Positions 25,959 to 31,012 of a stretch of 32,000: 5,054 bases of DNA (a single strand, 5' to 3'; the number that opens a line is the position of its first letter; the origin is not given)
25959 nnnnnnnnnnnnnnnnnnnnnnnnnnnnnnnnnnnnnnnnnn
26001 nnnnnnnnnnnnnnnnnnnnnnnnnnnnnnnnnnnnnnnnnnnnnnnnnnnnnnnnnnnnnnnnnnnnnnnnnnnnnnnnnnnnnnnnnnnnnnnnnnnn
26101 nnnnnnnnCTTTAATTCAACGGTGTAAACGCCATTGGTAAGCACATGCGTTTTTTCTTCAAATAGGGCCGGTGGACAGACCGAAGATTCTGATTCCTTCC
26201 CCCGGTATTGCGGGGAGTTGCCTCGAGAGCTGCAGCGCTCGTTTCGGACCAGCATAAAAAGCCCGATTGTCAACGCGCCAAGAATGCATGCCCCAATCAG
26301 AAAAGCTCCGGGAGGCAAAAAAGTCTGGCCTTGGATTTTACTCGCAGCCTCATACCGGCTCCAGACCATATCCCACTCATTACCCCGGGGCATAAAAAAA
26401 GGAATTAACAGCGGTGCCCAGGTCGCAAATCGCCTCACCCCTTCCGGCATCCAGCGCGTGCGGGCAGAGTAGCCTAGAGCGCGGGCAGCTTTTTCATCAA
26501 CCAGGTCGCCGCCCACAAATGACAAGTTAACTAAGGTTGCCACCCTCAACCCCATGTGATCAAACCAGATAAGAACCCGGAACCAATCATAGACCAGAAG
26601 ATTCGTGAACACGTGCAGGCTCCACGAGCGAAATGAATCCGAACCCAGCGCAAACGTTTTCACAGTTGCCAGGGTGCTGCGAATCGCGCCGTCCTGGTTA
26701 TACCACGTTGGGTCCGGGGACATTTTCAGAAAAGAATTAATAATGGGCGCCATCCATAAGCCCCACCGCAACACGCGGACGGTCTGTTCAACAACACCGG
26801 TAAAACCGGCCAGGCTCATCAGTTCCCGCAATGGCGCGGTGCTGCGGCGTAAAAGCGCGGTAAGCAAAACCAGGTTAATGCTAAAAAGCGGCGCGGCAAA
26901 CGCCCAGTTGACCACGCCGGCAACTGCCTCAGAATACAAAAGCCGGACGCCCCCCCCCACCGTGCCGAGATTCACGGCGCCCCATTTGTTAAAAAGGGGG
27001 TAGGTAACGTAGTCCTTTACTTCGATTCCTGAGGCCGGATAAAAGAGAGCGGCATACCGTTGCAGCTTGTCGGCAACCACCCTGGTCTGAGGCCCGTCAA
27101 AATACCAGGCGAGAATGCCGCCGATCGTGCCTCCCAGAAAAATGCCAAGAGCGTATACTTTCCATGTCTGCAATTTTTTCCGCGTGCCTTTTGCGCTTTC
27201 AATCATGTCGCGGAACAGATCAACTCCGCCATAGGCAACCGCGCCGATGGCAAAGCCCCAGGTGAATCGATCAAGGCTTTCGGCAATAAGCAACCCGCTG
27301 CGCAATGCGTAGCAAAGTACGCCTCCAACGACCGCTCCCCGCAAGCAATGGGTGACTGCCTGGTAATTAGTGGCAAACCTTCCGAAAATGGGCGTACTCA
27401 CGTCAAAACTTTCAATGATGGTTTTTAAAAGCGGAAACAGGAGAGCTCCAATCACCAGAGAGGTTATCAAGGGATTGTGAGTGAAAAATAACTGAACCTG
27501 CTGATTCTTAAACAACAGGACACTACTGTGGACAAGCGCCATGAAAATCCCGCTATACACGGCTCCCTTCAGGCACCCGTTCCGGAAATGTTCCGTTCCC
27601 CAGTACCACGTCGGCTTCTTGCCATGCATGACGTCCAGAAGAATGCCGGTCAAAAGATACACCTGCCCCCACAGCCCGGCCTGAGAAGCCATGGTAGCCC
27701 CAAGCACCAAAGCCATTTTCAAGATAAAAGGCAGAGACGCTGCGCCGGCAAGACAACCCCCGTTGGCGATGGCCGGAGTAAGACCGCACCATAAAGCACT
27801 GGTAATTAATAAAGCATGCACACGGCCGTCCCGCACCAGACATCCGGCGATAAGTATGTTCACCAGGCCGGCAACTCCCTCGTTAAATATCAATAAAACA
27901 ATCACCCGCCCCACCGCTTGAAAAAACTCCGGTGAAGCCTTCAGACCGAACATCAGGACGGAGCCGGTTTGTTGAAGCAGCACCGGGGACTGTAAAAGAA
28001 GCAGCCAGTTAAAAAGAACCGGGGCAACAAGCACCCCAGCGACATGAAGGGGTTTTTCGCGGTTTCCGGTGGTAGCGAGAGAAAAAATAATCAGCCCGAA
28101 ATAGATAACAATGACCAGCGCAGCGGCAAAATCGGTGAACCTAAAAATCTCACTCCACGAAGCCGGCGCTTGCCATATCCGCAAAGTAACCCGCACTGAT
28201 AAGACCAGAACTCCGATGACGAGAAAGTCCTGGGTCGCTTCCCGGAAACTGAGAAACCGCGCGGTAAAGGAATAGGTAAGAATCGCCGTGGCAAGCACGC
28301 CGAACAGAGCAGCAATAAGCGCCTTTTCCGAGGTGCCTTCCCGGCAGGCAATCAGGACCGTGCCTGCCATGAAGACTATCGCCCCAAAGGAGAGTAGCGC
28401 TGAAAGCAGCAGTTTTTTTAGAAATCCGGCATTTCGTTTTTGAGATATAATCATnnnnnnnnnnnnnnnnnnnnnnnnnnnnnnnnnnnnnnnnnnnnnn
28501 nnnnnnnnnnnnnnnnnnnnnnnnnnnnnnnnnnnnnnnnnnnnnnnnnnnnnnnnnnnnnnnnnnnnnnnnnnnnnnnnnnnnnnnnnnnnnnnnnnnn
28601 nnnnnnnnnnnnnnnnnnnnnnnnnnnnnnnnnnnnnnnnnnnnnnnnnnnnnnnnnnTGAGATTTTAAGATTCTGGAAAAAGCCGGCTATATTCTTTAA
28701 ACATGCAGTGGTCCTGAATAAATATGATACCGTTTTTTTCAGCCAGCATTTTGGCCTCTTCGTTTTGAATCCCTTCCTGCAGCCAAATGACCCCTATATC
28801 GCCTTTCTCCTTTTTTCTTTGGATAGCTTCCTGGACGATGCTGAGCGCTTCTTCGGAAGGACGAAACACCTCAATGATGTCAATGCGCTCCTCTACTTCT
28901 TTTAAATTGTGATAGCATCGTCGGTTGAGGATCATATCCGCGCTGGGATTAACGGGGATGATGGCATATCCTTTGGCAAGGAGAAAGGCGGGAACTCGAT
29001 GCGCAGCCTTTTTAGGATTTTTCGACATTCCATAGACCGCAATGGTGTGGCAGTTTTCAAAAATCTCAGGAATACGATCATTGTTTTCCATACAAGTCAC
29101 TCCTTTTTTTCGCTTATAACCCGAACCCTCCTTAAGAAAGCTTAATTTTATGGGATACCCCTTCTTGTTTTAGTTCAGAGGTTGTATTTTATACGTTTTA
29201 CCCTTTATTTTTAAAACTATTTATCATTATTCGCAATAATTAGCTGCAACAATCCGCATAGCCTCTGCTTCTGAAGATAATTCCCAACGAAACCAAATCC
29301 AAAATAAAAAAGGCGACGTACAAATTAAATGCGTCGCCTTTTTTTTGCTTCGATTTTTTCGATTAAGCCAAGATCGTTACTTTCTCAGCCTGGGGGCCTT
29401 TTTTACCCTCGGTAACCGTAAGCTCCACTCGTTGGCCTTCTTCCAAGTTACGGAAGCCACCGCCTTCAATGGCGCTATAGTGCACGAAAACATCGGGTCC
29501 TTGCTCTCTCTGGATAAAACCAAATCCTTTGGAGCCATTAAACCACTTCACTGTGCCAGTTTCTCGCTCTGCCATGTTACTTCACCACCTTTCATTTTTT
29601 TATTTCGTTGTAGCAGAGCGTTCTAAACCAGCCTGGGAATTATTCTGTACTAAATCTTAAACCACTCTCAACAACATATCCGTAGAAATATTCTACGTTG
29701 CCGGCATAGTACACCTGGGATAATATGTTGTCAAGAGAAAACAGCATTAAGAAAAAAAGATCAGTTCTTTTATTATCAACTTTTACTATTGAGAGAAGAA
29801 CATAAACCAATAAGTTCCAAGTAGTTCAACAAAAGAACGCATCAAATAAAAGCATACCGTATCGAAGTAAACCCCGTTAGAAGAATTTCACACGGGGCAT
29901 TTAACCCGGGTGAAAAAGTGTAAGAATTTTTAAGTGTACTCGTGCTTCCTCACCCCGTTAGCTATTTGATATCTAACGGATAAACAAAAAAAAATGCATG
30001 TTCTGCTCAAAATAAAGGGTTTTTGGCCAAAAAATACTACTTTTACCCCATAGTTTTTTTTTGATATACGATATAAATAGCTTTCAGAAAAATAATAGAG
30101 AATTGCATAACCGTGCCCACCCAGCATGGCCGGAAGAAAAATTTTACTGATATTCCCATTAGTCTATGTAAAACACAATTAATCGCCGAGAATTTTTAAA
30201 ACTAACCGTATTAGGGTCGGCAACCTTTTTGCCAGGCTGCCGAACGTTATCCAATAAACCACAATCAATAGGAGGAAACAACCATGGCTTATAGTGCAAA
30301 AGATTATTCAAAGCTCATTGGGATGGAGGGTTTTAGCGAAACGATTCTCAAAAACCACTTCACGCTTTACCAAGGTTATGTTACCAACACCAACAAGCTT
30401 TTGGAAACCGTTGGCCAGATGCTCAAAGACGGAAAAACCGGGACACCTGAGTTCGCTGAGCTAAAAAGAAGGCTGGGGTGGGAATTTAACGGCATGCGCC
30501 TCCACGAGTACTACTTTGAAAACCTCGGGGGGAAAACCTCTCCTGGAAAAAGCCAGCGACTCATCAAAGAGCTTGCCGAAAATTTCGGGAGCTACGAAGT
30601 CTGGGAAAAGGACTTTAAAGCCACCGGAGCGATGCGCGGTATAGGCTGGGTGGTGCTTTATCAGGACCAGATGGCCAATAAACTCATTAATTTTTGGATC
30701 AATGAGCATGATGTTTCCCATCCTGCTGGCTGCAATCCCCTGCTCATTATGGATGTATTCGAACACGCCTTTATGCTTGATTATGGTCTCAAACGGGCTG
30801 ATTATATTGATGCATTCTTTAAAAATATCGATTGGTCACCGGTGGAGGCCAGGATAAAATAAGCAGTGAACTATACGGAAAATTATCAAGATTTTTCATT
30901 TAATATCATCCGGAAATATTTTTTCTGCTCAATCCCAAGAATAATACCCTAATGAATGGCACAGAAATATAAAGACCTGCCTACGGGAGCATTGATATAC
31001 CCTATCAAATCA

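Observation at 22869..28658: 1929-aa fusion of a large unassigned polytopic membrane domain to a GH94 phosphorylase domain, with no GT84 domain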

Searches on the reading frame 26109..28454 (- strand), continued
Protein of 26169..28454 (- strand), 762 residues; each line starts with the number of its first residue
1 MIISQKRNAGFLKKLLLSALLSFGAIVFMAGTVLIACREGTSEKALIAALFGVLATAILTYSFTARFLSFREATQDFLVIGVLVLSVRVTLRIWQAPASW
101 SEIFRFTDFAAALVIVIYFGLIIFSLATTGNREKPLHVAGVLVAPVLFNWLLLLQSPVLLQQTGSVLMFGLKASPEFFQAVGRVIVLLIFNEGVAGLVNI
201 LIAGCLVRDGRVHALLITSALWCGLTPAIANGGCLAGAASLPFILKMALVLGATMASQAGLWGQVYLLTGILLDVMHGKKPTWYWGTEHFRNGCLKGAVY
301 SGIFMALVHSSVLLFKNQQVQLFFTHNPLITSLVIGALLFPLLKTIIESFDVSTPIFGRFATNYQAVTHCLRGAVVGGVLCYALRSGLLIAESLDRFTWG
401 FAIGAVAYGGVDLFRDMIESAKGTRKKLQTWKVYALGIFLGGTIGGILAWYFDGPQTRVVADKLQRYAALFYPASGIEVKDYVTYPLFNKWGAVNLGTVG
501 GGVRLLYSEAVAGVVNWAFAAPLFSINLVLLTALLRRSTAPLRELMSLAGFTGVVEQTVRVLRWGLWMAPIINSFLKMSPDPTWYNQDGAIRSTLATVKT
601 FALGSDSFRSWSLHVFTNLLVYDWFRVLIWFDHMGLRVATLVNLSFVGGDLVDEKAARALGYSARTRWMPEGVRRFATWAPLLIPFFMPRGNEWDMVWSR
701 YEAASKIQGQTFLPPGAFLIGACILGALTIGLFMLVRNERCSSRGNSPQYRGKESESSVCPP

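Call 83: list_cluster_members(proteins=[P0232, P0230, P0206, P0184, P0233, P0250, P0253, P0234])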
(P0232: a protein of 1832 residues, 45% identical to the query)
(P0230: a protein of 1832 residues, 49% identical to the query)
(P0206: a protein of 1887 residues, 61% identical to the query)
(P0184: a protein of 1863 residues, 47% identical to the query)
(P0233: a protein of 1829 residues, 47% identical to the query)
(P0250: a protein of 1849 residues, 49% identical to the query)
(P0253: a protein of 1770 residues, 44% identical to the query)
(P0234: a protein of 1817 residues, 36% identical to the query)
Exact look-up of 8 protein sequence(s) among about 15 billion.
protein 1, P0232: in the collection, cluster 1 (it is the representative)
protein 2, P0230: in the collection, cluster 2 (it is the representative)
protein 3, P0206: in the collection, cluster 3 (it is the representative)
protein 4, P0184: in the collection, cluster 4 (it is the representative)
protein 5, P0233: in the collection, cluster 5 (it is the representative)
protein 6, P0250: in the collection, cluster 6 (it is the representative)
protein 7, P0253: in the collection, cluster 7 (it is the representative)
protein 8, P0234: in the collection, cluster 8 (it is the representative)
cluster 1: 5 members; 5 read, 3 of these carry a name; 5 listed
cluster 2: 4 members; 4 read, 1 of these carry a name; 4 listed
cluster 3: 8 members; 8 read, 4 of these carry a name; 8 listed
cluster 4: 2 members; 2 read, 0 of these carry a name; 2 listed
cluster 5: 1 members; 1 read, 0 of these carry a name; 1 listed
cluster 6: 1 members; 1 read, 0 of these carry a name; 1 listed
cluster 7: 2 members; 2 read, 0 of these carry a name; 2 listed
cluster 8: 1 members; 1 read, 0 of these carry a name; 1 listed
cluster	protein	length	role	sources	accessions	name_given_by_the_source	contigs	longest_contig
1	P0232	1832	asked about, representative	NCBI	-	-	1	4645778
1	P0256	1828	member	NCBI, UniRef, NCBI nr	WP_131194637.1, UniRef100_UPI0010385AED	GH36-type glycosyl hydrolase domain-containing protein [Lichenihabitans psoromatis] | GH36-type glycosyl hydrolase domain-containing protein n=1 Tax=Lichenihabitans psoromatis ... | glycosyl transferase family 36 [Lichenihabitans psoromatis]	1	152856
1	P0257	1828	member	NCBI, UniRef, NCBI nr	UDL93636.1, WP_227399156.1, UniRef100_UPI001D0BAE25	glycosyl transferase family 36 [Lichenihabitans sp. PAMC28606] | GH36-type glycosyl hydrolase domain-containing protein n=1 Tax=Lichenihabitans sp. ...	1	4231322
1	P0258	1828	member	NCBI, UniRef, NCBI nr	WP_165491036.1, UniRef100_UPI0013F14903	GH36-type glycosyl hydrolase domain-containing protein [Lichenihabitans psoromatis] | GH36-type glycosyl hydrolase domain-containing protein n=1 Tax=Lichenihabitans psoromatis ... | glycosyl transferase family 36 [Lichenihabitans psoromatis]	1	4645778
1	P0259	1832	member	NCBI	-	-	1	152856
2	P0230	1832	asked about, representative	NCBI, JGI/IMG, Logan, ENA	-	-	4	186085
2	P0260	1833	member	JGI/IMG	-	cyclic beta-1,2-glucan synthetase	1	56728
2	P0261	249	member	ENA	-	-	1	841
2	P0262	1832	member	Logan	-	-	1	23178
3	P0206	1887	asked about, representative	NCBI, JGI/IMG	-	-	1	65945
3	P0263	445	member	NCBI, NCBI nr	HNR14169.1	MAG TPA: hypothetical protein PKM59_12740, partial [Thermodesulfobacteriota bacterium] | hypothetical protein [Thermodesulfobacteriota bacterium]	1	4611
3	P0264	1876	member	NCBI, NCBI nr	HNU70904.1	MAG TPA: glycosyl transferase family 36, partial [Thermodesulfobacteriota bacterium] | glycosyl transferase family 36 [Thermodesulfobacteriota bacterium]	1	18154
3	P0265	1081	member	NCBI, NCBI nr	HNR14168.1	MAG TPA: glycosyl transferase family 36, partial [Thermodesulfobacteriota bacterium] | glycosyl transferase family 36 [Thermodesulfobacteriota bacterium]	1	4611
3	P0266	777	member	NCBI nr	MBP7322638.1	hypothetical protein [Deltaproteobacteria bacterium]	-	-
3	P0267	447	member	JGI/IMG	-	-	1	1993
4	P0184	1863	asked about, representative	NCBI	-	-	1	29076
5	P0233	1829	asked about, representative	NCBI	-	-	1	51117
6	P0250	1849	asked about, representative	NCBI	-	-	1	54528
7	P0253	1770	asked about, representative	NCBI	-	-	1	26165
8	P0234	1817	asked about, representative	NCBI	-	-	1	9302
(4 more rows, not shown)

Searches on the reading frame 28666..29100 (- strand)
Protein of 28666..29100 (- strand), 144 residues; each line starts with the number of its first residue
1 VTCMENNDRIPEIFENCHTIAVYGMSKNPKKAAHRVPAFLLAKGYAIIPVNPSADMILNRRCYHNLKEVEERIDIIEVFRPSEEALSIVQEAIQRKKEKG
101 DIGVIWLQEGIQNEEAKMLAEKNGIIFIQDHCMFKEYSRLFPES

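Call 7: search_protein_families(library=pfam, proteins=[window:28666-29100:-], max_evalue=0.001)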
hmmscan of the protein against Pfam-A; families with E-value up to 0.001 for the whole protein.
window:28666-29100:- (144 aa): 2 families
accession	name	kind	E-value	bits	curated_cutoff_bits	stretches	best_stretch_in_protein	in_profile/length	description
PF13380.12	CoA_binding_2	-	9.2e-35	120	22.8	1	18-137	1-115/116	CoA binding domain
PF02629.25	CoA_binding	-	4.6e-05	24.5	22.3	1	19-95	5-86/97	CoA binding domain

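Call 36: search_protein_families(library=ncbifam, proteins=[window:28666-29100:-], max_evalue=0.001)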
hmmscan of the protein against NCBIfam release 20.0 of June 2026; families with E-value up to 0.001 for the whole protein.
window:28666-29100:- (144 aa): 4 families
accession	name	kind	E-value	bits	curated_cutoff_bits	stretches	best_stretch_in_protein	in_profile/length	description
NF045494.1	AcCoALig_Archglob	equivalog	2.4e-12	46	1200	1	12-114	220-319/665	acetate--CoA ligase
TIGR02717.1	AcCoA-syn-alpha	equivalog_domain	9.2e-11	41.1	567.15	1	15-96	5-88/447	acetate--CoA ligase alpha subunit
NF045492.1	HydPropCoALig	equivalog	2.6e-06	26.1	1300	1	7-91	244-330/700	3-hydroxypropionate--CoA ligase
NF045493.1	HydDutCoALig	equivalog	1.5e-05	23.8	1300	1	14-118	6-110/698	4-hydroxybutyrate--CoA ligase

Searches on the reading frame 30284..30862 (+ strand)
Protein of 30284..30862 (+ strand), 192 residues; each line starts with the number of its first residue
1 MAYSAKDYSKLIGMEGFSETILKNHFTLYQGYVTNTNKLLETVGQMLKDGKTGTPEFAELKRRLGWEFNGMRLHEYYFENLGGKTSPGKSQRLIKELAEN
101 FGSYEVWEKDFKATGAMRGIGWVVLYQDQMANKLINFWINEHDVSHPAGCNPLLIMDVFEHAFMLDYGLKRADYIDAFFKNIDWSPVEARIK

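Call 7: search_protein_families(library=pfam, proteins=[window:30284-30862:+], max_evalue=0.001)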
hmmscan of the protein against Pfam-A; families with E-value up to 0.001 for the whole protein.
window:30284-30862:+ (192 aa): 2 families
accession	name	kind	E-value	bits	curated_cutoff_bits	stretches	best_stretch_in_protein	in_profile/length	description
PF02777.23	Sod_Fe_C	-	5.7e-26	91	20.9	1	90-190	2-102/102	Iron/manganese superoxide dismutases, C-terminal domain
PF00081.27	Sod_Fe_N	-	0.00028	21.7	27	1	18-81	19-81/82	Iron/manganese superoxide dismutases, alpha-hairpin domain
